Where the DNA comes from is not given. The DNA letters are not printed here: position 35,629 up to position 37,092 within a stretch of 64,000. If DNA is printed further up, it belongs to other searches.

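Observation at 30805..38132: Six tandem paralogs of an unrecognised ~355-395 aa polytopic membrane protein family, arranged as three ATGA-coupled gene pairs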

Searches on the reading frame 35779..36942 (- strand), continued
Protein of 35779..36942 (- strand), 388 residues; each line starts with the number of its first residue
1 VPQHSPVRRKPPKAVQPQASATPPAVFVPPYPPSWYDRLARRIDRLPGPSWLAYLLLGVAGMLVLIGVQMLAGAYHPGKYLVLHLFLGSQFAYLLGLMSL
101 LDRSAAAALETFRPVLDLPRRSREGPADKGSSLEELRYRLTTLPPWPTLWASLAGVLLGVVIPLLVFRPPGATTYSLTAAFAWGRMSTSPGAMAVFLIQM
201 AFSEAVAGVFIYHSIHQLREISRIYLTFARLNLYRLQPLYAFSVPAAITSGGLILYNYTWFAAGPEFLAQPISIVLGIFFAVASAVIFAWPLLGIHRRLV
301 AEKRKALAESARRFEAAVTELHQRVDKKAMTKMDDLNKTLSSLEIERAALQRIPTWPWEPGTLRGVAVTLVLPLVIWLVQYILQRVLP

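Call 54: fold_search(model_id=the predicted structure, library=pdb)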
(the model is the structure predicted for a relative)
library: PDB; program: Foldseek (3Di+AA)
matches with E <= 10: 140; with E <= 0.001: 0
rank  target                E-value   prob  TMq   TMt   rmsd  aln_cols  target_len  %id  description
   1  8qoe_A                6.1e-01  0.21  0.18  0.13  24.3       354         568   14  Inward-facing conformation of the ABC transporter BmrA (released 2023-12-20)
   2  9bd6_A                7.6e-01  0.14  0.14  0.10  19.3       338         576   12  PaMsbA in an occluded, outward conformation (released 2025-09-03)
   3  8ria_A                8.3e-01  0.30  0.19  0.14  14.7       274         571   14  BmrA E504-100uMATPMg-IF (released 2025-01-01)
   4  7vr5                  1.0e+00  0.20  0.18  0.13  16.1       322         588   14  Crystal structure of CmABCB1 W114Y/W161Y/W363Y/W364Y/M391W (4WY/M391W) mutant (released 2022-09-07)
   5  8dmo_A                1.1e+00  0.11  0.17  0.12  24.5       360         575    8  Structure of open, inward-facing MsbA from E. coli (released 2022-12-14)
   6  8x84_A                1.2e+00  0.21  0.26  0.26  12.1       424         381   11  The cryo-EM structure of insect gustatory receptor Gr43a I418A from Drosophila melanogaster in complex with fructose a (released 2024-02-07)
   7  7zdb_C                1.2e+00  0.20  0.18  0.12  15.8       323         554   16  IF(heme/bound) conformation of CydDC in ADP+Pi(CydC)/ATP(CydD) bound state (Dataset-2) (released 2023-04-19)
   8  7zdv_C                1.2e+00  0.20  0.18  0.13  16.3       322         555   11  IF(apo/as isolated) conformation of CydDC mutant (E500Q.C) in AMP-PNP(CydD) bound state (Dataset-20) (released 2023-04-19)
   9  5mkk_B                1.3e+00  0.18  0.20  0.14  19.6       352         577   15  Crystal structure of the heterodimeric ABC transporter TmrAB, a homolog of the antigen translocation complex TAP (released 2017-01-18)
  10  6rag_A                1.4e+00  0.16  0.16  0.11  16.3       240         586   15  Heterodimeric ABC exporter TmrAB in inward-facing wide conformation under turnover conditions (released 2019-07-31)
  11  6cnn_A                1.5e+00  0.11  0.15  0.16  27.1       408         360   12  Cryo-EM structure of the human SK4/calmodulin channel complex in the Ca2+ bound state I (released 2018-05-02)
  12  6tej_B                1.7e+00  0.09  0.13  0.09  15.7       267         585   15  Structure of apo IrtAB devoid SID in complex with sybody Syb_NL5 (released 2020-04-01)
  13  9iqg_A                1.7e+00  0.08  0.13  0.09  20.6       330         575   15  Cryo-EM structure of MsRv1273c/72c from Mycobacterium smegmatis in the ATP|ADP+Vi-bound Occ (Vi) state (released 2025-05-14)
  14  7vgf_A                1.9e+00  0.09  0.14  0.11  18.5       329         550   10  cryo-EM structure of AMP-PNP bound human ABCB7 (released 2022-02-16)
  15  8wcx_B                1.9e+00  0.08  0.16  0.10  27.1       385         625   13  Cryo-EM structure of MsRv1273c/72c from Mycobacterium smegmatis in the AMPPNP-bound IFasym-1 state (released 2025-03-26)
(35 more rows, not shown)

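Call 68: find_encoding_contigs(protein=P0106, flank=6000, max_places=2)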
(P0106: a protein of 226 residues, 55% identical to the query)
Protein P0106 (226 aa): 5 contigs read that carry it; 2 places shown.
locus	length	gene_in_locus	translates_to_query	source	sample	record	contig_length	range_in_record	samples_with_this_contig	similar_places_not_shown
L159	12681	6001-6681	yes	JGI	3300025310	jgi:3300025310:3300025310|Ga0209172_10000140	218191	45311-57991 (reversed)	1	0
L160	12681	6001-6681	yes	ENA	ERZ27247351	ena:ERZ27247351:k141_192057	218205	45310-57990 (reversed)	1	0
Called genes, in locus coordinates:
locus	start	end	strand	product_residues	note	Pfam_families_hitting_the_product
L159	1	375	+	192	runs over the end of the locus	PF13513:HEAT_EZ (faint), PF13646:HEAT_2, PF02985:HEAT (faint), PF03130:HEAT_PBS (faint), PF13646:HEAT_2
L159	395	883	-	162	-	PF04306:DUF456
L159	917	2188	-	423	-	PF02403:Seryl_tRNA_N, PF00587:tRNA-synt_2b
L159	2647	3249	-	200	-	PF22381:Staph_reg_Sar_Rot (weak), PF01047:MarR, PF12802:MarR_2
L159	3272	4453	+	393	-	PF00155:Aminotran_1_2, PF01053:Cys_Met_Meta_PP (weak), PF01212:Beta_elim_lyase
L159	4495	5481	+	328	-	PF01073:3Beta_HSD, PF01370:Epimerase, PF02719:Polysacc_synt_2, PF04321:RmlD_sub_bind (weak), PF05368:NmrA, PF07993:NAD_binding_4, PF13460:NAD_binding_10, PF16363:GDP_Man_Dehyd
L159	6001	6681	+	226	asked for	-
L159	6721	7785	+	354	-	-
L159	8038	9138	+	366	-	-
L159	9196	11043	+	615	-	PF02463:SMC_N (faint), PF00005:ABC_tran, PF13304:AAA_21 (faint)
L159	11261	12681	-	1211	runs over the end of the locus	PF01855:POR_N, PF17147:PFOR_II, PF01558:POR, PF10371:EKR, PF12838:Fer4_7, PF13237:Fer4_10, PF13484:Fer4_16, PF02775:TPP_enzyme_C, +7 more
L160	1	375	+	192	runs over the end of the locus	PF13513:HEAT_EZ (faint), PF13646:HEAT_2, PF02985:HEAT (faint), PF03130:HEAT_PBS (faint), PF13646:HEAT_2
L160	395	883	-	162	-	PF04306:DUF456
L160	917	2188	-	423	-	PF02403:Seryl_tRNA_N, PF00587:tRNA-synt_2b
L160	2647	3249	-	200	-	PF22381:Staph_reg_Sar_Rot (weak), PF01047:MarR, PF12802:MarR_2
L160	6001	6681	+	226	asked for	-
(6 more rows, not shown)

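Call 69: find_encoding_contigs(protein=P0078, flank=6000, max_places=2)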
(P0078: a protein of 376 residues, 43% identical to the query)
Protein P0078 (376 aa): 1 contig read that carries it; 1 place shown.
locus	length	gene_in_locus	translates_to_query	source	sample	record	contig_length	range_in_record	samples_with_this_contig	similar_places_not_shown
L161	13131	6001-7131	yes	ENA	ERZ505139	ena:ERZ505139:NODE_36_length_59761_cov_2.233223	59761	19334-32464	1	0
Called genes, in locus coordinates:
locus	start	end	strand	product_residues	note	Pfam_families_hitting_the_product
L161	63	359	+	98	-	PF03992:ABM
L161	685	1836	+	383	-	PF02371:Transposase_20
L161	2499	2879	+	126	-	PF26941:DUF8292 (weak)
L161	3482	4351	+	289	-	-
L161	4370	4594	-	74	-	-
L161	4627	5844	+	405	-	PF13384:HTH_23, PF13518:HTH_28, PF13011:LZ_Tnp_IS481 (weak), PF13551:HTH_29 (faint), PF13565:HTH_32, PF00665:rve, PF13683:rve_3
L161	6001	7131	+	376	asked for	-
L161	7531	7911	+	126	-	-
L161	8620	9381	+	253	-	PF10340:Say1_Mug180, PF20434:BD-FAE (weak), PF07859:Abhydrolase_3, PF12697:Abhydrolase_6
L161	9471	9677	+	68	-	-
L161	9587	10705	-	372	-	PF01548:DEDD_Tnp_IS110, PF02371:Transposase_20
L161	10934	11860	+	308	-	PF16927:HisKA_7TM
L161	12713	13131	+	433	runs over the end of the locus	PF00078:RVT_1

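Call 70: find_encoding_contigs(protein=P0108, flank=6000, max_places=2)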
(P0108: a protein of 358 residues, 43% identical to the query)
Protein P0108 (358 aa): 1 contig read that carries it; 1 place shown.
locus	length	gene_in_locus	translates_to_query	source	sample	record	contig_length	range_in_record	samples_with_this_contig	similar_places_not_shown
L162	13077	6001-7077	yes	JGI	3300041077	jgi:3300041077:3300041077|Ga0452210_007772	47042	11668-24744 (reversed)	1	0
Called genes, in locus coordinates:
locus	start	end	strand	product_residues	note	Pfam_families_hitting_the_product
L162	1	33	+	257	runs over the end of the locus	PF03351:DOMON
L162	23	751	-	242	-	PF13085:Fer2_3, PF13183:Fer4_8, PF13237:Fer4_10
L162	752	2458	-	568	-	PF00890:FAD_binding_2, PF01266:DAO (weak), PF03486:HI0933_like (faint), PF07992:Pyr_redox_2 (weak), PF02910:Succ_DH_flav_C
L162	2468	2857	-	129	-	PF01127:Sdh_cyt (weak)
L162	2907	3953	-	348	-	PF00581:Rhodanese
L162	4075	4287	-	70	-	-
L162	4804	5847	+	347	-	PF04015:DUF362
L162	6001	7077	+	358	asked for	-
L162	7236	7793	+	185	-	PF04140:ICMT (weak)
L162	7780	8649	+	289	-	PF03551:PadR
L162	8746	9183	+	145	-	-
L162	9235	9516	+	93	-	-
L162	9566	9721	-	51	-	-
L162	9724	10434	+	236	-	PF04405:ScdA_N, PF01814:Hemerythrin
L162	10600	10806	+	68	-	-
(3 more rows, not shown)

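Call 73: search_protein_families(library=pfam, proteins=[L005:12390-14225:+, L159:9196-11043:+, L159:2647-3249:-], max_evalue=0.00001)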
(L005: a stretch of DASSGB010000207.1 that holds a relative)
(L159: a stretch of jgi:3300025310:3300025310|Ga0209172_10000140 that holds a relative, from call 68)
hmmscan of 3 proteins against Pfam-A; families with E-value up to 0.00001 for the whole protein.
L005:12390-14225:+ (612 aa): 3 families
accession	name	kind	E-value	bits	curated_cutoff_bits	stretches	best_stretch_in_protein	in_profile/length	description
PF00005.33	ABC_tran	-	7.4e-33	114.5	25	1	383-537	1-137/137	ABC transporter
PF13304.12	AAA_21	-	1.3e-06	29.2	27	0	397-419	3-25/304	AAA domain, putative AbiEii toxin, Type IV TA system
PF02463.25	SMC_N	-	2.9e-06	27.3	40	0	509-578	137-210/220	RecF/RecN/SMC N terminal domain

L159:9196-11043:+ (615 aa): 3 families
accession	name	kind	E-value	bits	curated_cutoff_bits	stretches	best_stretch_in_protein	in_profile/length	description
PF00005.33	ABC_tran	-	2.5e-31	109.6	25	1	386-540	1-137/137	ABC transporter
PF13304.12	AAA_21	-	4.3e-07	30.7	27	0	400-421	3-24/304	AAA domain, putative AbiEii toxin, Type IV TA system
PF02463.25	SMC_N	-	6e-06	26.3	40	0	512-582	137-211/220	RecF/RecN/SMC N terminal domain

L159:2647-3249:- (200 aa): 3 families
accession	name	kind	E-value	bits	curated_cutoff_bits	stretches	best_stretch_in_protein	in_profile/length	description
PF01047.28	MarR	-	7.4e-10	39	24.6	1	70-129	1-59/59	MarR family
PF12802.13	MarR_2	-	1e-08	35.6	27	1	70-128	3-61/61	MarR family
PF22381.2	Staph_reg_Sar_Rot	-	5.4e-06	26.9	27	1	68-140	10-81/85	Transcriptional regulator SarA/Rot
